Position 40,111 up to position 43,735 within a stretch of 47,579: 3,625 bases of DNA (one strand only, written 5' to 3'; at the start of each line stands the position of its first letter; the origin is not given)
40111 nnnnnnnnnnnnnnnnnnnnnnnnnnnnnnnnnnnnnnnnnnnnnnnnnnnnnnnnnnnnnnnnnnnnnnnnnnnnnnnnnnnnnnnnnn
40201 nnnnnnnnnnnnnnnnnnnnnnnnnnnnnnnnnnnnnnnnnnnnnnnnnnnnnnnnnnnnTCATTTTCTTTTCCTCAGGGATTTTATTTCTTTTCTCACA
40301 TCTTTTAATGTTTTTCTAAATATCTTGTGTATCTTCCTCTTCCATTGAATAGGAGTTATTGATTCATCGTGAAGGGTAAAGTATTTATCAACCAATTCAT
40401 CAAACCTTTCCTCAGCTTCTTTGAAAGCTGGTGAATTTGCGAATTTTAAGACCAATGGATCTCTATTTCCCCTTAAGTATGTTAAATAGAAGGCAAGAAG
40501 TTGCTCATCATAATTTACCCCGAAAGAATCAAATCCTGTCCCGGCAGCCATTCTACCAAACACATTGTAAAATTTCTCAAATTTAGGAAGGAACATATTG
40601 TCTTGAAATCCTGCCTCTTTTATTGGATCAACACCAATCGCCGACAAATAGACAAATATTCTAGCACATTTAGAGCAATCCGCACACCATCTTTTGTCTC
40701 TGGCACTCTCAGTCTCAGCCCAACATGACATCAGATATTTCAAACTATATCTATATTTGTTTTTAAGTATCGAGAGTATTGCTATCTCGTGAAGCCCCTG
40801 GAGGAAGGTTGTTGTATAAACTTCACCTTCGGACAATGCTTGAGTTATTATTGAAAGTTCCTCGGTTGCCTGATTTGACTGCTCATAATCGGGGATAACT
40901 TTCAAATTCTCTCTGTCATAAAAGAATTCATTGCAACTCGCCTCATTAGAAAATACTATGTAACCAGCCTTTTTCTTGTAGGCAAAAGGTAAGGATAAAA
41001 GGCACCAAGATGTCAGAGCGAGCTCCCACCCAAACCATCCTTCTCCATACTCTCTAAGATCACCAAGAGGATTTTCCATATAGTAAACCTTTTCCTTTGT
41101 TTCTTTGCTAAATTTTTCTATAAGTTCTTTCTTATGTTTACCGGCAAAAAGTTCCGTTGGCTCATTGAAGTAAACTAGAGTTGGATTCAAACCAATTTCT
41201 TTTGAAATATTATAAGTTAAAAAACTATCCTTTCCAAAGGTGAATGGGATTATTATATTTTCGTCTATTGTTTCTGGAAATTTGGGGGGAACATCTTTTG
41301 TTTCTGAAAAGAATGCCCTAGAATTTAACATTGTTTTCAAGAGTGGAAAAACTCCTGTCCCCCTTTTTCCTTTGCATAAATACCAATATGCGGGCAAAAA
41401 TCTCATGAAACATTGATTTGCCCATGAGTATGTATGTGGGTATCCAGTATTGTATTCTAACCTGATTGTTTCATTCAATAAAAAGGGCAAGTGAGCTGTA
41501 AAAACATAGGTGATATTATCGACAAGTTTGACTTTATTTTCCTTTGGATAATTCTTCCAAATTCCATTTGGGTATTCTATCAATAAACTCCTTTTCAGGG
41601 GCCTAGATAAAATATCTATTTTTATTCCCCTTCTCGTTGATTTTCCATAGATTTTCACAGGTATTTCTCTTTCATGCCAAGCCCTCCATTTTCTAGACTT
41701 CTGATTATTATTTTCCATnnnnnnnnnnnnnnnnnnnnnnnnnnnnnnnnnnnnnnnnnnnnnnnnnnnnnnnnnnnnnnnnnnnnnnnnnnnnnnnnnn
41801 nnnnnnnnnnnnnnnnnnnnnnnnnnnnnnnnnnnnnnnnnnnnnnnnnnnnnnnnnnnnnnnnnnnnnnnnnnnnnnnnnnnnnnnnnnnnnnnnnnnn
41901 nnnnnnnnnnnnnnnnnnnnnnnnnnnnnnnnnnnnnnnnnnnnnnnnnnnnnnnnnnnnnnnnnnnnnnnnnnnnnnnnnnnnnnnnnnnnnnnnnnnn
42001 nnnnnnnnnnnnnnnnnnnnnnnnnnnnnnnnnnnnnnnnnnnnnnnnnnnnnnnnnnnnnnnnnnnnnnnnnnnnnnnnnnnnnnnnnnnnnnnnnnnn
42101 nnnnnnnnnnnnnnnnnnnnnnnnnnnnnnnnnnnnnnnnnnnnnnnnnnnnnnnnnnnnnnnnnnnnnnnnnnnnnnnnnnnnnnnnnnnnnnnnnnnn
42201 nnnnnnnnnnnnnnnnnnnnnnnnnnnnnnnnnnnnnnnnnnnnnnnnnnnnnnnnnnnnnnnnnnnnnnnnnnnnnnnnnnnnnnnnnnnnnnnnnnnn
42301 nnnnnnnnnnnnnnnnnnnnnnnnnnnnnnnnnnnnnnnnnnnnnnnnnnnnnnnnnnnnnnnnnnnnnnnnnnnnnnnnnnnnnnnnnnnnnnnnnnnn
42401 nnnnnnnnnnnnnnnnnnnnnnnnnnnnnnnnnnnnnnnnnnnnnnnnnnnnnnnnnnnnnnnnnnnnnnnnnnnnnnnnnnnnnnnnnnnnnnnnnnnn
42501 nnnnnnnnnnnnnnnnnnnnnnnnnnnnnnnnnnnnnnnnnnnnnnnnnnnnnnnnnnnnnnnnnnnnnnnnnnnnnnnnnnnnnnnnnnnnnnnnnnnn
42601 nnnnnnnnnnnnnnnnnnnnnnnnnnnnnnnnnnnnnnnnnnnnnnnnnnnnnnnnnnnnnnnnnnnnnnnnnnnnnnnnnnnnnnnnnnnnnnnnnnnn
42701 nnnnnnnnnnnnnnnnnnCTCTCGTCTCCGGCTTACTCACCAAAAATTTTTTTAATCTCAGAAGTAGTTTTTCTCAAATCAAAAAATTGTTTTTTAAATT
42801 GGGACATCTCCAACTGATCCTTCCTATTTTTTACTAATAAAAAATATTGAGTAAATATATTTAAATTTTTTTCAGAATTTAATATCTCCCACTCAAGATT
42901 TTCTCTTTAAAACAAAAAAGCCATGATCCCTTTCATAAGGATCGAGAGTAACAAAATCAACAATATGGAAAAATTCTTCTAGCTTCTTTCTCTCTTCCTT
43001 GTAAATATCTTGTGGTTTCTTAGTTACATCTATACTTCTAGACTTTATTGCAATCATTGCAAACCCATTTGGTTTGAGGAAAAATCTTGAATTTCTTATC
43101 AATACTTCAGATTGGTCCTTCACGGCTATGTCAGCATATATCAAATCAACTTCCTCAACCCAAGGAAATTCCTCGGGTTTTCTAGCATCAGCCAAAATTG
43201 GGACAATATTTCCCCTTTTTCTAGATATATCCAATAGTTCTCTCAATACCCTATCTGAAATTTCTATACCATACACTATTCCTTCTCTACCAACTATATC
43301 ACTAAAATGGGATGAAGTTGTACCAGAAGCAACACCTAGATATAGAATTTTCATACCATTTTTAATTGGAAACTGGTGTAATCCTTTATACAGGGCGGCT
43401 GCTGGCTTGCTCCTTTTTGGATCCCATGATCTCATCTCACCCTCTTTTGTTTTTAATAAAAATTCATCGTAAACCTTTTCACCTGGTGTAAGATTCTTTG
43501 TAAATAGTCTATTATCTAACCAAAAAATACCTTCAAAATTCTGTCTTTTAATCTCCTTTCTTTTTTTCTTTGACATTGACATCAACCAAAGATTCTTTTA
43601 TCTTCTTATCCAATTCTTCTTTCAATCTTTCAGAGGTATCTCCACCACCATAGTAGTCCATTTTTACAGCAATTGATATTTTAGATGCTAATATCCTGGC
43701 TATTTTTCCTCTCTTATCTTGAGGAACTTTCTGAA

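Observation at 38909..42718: Overlapping three-gene operon: Ddl-type ATP-grasp ligase plus two paralogous PP-loop-like proteins with a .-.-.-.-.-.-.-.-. motif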

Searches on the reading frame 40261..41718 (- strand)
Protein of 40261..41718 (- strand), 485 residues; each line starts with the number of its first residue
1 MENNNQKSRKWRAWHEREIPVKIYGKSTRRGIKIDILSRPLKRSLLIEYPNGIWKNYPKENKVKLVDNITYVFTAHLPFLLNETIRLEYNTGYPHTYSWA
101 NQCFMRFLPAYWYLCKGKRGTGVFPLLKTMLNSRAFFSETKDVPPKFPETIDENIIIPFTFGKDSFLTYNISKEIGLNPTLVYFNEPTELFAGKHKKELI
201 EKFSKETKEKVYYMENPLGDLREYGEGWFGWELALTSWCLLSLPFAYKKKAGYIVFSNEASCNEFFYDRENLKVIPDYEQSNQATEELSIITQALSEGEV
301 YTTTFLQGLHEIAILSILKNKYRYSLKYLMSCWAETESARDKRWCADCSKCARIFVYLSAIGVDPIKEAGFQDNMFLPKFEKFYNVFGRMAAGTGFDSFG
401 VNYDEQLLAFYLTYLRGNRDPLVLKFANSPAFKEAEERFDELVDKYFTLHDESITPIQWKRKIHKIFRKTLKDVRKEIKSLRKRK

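Call 3: search_protein_families(library=pfam, proteins=[window:40261-41718:-], max_evalue=1)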
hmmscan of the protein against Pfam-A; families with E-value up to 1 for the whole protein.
window:40261-41718:- (485 aa): 1 family
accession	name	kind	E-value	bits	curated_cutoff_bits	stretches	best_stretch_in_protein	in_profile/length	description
PF19468.4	DUF6005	-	0.049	13.1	25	1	279-355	189-266/327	Family of unknown function (DUF6005)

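Call 4: search_protein_families(library=ncbifam, proteins=[window:40261-41718:-], max_evalue=1)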
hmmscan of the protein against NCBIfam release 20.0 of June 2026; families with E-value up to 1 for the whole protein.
window:40261-41718:- (485 aa): 2 families
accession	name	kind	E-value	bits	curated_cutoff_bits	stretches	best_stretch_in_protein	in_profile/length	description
NF041275.1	MurL_Xanthmoales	equivalog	0.00022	19.8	700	1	152-359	137-339/447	UDP-N-acetyl-alpha-D-muramoyl-L-alanyl-L-glutamate epimerase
NF045527.1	LegT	equivalog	0.058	11.8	1200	1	55-108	13-66/776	Dot/Icm T4SS effector LegT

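Call 8: search_solved_structures(query=window:40261-41718:-, max_evalue=10)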
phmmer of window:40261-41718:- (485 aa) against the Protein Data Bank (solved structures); distinct sequences matched with E-value up to 10: 2.
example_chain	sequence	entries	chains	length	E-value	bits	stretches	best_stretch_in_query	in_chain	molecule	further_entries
1zl9_A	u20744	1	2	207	0.44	12.4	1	331-396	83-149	glutathione S-transferase 5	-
4i1s_B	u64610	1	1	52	1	11.1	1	222-242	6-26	Non-structural protein V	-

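Call 39: find_homologous_proteins(query=window:40261-41718:-, max_evalue=1e-30)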
Query window:40261-41718:- (485 aa): 155 proteins with E <= 1e-30 among 6515 candidates; the best 120 are listed.
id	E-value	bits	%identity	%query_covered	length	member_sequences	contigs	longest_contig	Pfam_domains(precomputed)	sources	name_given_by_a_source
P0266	0.0e+0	1132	100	100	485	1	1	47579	-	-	-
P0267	6.2e-273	924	81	99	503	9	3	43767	-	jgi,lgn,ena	-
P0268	5.0e-268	908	77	100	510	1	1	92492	-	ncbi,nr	ncbi:hypothetical protein A3K63_04655 [Candidatus Micrarchaeota archaeon RBG_16_49_10]|nr:MAG: hypot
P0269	2.2e-258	876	77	98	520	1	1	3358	-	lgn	-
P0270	9.2e-255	864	74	99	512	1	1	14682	-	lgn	-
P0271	4.0e-254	862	74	99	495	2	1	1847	-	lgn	-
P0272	1.1e-252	857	75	98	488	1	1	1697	-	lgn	-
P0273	1.6e-251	853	74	99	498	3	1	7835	-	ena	-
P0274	6.7e-250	848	73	100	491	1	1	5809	PF26298.1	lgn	-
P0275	1.8e-247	840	74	98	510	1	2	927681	-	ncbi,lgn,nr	ncbi:MAG: hypothetical protein PHD51_00685 [Patescibacteria group bacterium]|nr:hypothetical protein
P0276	1.4e-244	830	71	99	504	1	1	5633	-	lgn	-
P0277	4.2e-242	822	72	96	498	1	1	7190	-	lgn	-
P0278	1.2e-241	821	70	100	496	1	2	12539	-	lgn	-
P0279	7.2e-236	802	70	98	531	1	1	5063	-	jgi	jgi:hypothetical protein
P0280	2.4e-235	800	70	99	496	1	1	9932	PF26298.1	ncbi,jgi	-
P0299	3.5e-220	750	65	100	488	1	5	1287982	-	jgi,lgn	-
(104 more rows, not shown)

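Call 40: find_encoding_contigs(protein=P0267, flank=7000, max_places=1)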
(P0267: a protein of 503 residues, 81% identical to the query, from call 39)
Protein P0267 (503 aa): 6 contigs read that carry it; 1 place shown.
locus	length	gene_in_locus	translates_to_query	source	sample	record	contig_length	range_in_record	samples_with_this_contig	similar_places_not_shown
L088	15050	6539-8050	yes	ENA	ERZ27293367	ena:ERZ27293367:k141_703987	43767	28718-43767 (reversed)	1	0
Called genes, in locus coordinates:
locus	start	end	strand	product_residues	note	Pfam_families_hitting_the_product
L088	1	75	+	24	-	?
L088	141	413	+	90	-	-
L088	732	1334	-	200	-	PF00589:Phage_integrase, PF22823:MrpR_C_cat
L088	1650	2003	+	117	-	-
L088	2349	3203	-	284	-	PF02498:Bro-N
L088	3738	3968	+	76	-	-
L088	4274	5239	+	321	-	PF14257:DUF4349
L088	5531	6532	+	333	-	PF01071:GARS_A (faint), PF07478:Dala_Dala_lig_C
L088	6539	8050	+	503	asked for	-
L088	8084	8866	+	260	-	PF00350:Dynamin_N (faint), PF01926:MMR_HSR1, PF02421:FeoB_N (weak)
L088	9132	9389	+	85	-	-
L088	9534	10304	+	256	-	PF01656:CbiA, PF02374:ArsA_ATPase (weak), PF06564:CBP_BcsQ, PF10609:ParA, PF13500:AAA_26 (weak), PF13614:AAA_31, PF00142:Fer4_NifH (weak)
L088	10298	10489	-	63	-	-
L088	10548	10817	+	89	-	-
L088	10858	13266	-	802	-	PF18262:PhetRS_B1 (faint), PF03483:B3_4, PF03484:B5, PF17759:tRNA_synthFbeta, PF01411:tRNA-synt_2c, PF07973:tRNA_SAD (weak)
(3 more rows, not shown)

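Call 41: find_encoding_contigs(protein=P0268, flank=7000, max_places=1)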
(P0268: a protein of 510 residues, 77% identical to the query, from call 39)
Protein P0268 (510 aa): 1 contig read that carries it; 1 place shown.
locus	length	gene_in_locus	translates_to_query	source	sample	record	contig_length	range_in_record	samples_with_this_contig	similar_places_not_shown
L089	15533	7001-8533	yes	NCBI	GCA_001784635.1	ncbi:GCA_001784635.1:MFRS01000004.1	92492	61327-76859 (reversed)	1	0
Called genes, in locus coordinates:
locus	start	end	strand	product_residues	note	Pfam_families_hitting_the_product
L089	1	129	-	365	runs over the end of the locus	PF00817:IMS, PF11798:IMS_HHH (faint), PF21704:POLH-Rev1_HhH (weak), PF11799:IMS_C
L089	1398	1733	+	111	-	-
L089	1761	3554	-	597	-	PF09972:DUF2207, PF20990:DUF2207_C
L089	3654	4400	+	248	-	PF00483:NTP_transferase, PF01128:IspD (weak), PF12804:NTP_transf_3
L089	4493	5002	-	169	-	-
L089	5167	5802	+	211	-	-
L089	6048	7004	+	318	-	PF02655:ATP-grasp_3 (faint), PF08443:RimK (faint), PF07478:Dala_Dala_lig_C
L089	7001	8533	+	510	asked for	-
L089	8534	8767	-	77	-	PF12674:Zn_ribbon_2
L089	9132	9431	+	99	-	-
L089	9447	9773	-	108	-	PF07883:Cupin_2, PF05899:Cupin_3 (weak), PF06052:3-HAO (weak)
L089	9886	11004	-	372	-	PF07705:CARDB (faint), PF10633:NPCBM_assoc (faint)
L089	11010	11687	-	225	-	PF02463:SMC_N (faint), PF00005:ABC_tran, PF13304:AAA_21 (faint)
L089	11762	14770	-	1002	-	-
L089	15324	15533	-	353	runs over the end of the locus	PF01522:Polysacc_deac_1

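Call 42: find_encoding_contigs(protein=P0275, flank=7000, max_places=1)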
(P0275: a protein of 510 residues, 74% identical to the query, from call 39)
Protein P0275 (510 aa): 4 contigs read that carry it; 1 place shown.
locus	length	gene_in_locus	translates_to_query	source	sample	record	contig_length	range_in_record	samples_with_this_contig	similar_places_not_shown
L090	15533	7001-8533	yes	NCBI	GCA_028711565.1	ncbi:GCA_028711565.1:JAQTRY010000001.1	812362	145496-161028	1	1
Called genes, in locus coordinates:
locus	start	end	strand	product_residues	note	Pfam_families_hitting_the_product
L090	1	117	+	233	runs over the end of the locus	PF05050:Methyltransf_21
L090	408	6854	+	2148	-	-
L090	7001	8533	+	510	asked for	-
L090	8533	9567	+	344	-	PF07478:Dala_Dala_lig_C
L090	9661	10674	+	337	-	PF04055:Radical_SAM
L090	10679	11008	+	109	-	PF03819:MazG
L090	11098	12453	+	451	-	PF22053:DUF6938 (weak)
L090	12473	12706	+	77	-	PF12674:Zn_ribbon_2 (weak)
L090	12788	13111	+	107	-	-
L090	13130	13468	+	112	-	PF02482:Ribosomal_S30AE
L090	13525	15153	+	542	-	PF03023:MurJ, PF13440:Polysacc_synt_3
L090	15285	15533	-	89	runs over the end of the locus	-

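Call 43: find_encoding_contigs(protein=P0299, flank=7000, max_places=1)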
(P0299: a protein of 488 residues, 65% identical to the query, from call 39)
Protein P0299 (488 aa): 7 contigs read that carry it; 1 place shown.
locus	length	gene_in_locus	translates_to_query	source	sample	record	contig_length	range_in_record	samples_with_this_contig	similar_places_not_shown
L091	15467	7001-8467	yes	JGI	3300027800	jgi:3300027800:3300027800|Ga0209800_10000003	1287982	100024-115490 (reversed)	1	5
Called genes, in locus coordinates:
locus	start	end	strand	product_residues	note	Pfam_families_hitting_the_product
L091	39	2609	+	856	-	PF00690:Cation_ATPase_N, PF00122:E1-E2_ATPase, PF00702:Hydrolase, PF13246:Cation_ATPase, PF00689:Cation_ATPase_C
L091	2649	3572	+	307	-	PF00188:CAP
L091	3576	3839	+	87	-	-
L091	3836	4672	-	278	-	PF00483:NTP_transferase, PF12804:NTP_transf_3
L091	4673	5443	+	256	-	-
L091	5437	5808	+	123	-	-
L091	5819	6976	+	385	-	PF05496:RuvB_N, PF13173:AAA_14 (weak), PF00004:AAA, PF07728:AAA_5 (faint), PF16193:AAA_assoc_2, PF12002:MgsA_C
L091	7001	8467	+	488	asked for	-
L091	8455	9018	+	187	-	PF01351:RNase_HII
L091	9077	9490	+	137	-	-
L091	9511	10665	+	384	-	PF03816:LytR_cpsA_psr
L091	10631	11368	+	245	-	-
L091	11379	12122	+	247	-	PF00881:Nitroreductase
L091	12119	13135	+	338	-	PF01073:3Beta_HSD, PF01370:Epimerase, PF02719:Polysacc_synt_2, PF04321:RmlD_sub_bind, PF16363:GDP_Man_Dehyd, PF07993:NAD_binding_4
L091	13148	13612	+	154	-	PF19480:DUF6016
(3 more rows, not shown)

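Call 53: search_protein_families(library=padloc, proteins=[window:40261-41718:-], max_evalue=0.01)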
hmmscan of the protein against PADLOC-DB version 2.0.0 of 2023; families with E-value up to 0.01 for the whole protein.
window:40261-41718:- (485 aa): 0 families

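Call 55: search_protein_families(library=pfam, proteins=[L090:9661-10674:+, L090:11098-12453:+], max_evalue=0.01)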
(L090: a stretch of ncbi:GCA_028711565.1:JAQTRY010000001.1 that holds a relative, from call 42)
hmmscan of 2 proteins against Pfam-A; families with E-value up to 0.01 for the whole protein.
L090:9661-10674:+ (337 aa): 1 family
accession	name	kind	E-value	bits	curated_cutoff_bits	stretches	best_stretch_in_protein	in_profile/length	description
PF04055.27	Radical_SAM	-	4.8e-16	59.8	29.5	1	98-266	3-165/166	Radical SAM superfamily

L090:11098-12453:+ (451 aa): 1 family
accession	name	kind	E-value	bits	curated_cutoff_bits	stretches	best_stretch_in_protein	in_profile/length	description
PF22053.2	DUF6938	-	1.1e-13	51.8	27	2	327-393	123-186/236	Domain of unknown function (DUF6938)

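Call 73: predict_structure(alignment_id=A2)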
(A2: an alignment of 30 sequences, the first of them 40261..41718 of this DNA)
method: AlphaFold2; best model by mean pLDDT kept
length: 485 residues; sequences in the alignment: 30
mean_pLDDT: 90.7   pTM: 0.90
mean pLDDT of the five models: 90.7, 89.7, 89.3, 88.6, 88.2
residues with pLDDT >= 90: 353; 70-90: 106; 50-70: 13; < 50: 13
segments of 3 or more residues with pLDDT < 50: 1-11
pLDDT, mean of each block of 10 residues (from residue 1): 41 64 96 94 94 94 95 92 88 93 91 81 87 88 89 97 97 98 88 91 95 91 68 92 98 96 89 89 94 96 97 98 96 82 90 96 97 96 88 72 94 98 98 98 97 95 98 98 86
secondary structure, 60 per line:
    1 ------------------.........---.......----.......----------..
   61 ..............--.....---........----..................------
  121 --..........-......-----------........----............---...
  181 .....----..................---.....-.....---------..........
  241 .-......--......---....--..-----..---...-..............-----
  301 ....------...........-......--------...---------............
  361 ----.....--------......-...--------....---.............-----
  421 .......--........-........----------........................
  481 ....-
elements in order: E19-27 E31-37 E42-48 H59-74 H77-81 E85-92 H97-114 H123-132 E134-139 E151-158 H163-174 E178-185 H190-207 E211-215 H217-221 H231-241 H243-248 E251-256 H260-263 H282-295 E301-304 H311-321 H323-328 H349-360 H365-369 H378-383 H396-399 H403-415 H421-427 H430-437 H439-446 H457-484

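Call 75: fold_search(model_id=the predicted structure, library=pdb)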
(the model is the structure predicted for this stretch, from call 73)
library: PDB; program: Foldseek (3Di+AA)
matches with E <= 10: 779; with E <= 0.001: 2
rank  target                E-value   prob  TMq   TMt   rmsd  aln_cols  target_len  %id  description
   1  9y01_B                2.9e-05  1.00  0.35  0.39   9.6       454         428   14  QatB-QatC complex in qatABCD anti-phage defense (released 2025-10-01)
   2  9y02_B                3.4e-05  1.00  0.37  0.41   9.1       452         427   14  QatB-QatC complex in qatABCD anti-phage defense with ATP (released 2025-10-01)
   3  9nto_B                2.8e-03  1.00  0.31  0.76   3.8       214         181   14  Structure of Cap9-CdnD complex containing NDG modification (released 2025-05-07)
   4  3bl5_E                5.5e-03  1.00  0.30  0.66   4.3       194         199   13  Crystal structure of QueC from Bacillus subtilis: an enzyme involved in preQ1 biosynthesis (released 2008-06-03)
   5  3bl5_A                1.1e-02  1.00  0.29  0.67   3.8       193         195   13  Crystal structure of QueC from Bacillus subtilis: an enzyme involved in preQ1 biosynthesis (released 2008-06-03)
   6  2pg3                  1.1e-02  1.00  0.29  0.57   8.3       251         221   11  Crystal structure of a Queuosine biosynthesis protein queC (ECA1155) from Erwinia carotovora subsp. atroseptica SCRI1043 (released 2007-04-24)
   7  6scy_B                4.7e-02  0.97  0.26  0.39   8.6       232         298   12  U34-tRNA thiolase NcsA from Methanococcus maripaludis with its [4Fe-4S] cluster (released 2020-08-26)
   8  5b4e                  5.7e-02  0.96  0.18  0.28  13.9       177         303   13  Sulfur Transferase TtuA in complex with iron sulfur cluster and ATP derivative (released 2017-05-03)
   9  2e89_D                6.3e-02  0.85  0.25  0.37  18.7       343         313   12  Crystal structure of Aquifex aeolicus TilS in a complex with ATP, Magnesium ion, and L-lysine (released 2007-11-13)
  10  9kq6_B                6.6e-02  0.63  0.21  0.39  17.4       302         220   10  The structure of the apo-YcfA from Erwinia amylovora (released 2025-10-01)
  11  6scy_A                7.0e-02  0.92  0.25  0.38   7.7       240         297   14  U34-tRNA thiolase NcsA from Methanococcus maripaludis with its [4Fe-4S] cluster (released 2020-08-26)
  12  5gha_C                7.0e-02  0.89  0.19  0.30  14.6       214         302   14  Sulfur Transferase TtuA in complex with Sulfur Carrier TtuB (released 2017-05-03)
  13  9kq9_K                7.0e-02  0.75  0.21  0.40  16.4       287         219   11  The structure of the YcfA-GTP from Erwinia amylovora (released 2025-10-01)
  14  9kq6_J                7.0e-02  0.75  0.22  0.41  17.1       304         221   10  The structure of the apo-YcfA from Erwinia amylovora (released 2025-10-01)
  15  9kq6_A                7.7e-02  0.97  0.23  0.45   6.3       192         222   10  The structure of the apo-YcfA from Erwinia amylovora (released 2025-10-01)
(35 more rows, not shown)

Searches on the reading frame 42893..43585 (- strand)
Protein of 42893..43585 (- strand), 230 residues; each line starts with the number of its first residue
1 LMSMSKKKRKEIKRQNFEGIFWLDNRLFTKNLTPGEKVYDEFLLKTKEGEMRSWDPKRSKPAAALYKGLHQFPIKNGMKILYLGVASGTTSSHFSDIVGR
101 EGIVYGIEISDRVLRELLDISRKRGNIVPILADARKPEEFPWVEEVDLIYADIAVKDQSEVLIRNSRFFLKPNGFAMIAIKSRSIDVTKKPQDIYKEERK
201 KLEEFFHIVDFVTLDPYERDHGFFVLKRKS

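Call 3: search_protein_families(library=pfam, proteins=[window:42893-43585:-], max_evalue=1)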
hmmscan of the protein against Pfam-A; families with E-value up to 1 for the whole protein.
window:42893-43585:- (230 aa): 6 families
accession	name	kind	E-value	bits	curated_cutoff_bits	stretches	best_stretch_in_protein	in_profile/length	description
PF01269.23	Fibrillarin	-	1.2e-81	273.6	27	1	14-228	4-225/227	Fibrillarin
PF01135.25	PCMT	-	0.00086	19.6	20.3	1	71-117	70-114/210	Protein-L-isoaspartate(D-aspartate) O-methyltransferase (PCMT)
PF13847.12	Methyltransf_31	-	0.0013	18.9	27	1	74-179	1-110/145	Methyltransferase domain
PF08241.18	Methyltransf_11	-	0.098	13.7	21.2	1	82-177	2-94/95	Methyltransferase domain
PF01189.24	Methyltr_RsmB-F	-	0.18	11.9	27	1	75-152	7-86/199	16S rRNA methyltransferase RsmB/F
PF21715.3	CggR_N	-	0.22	11.7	30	0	94-123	14-43/71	CggR N-terminal DNA binding domain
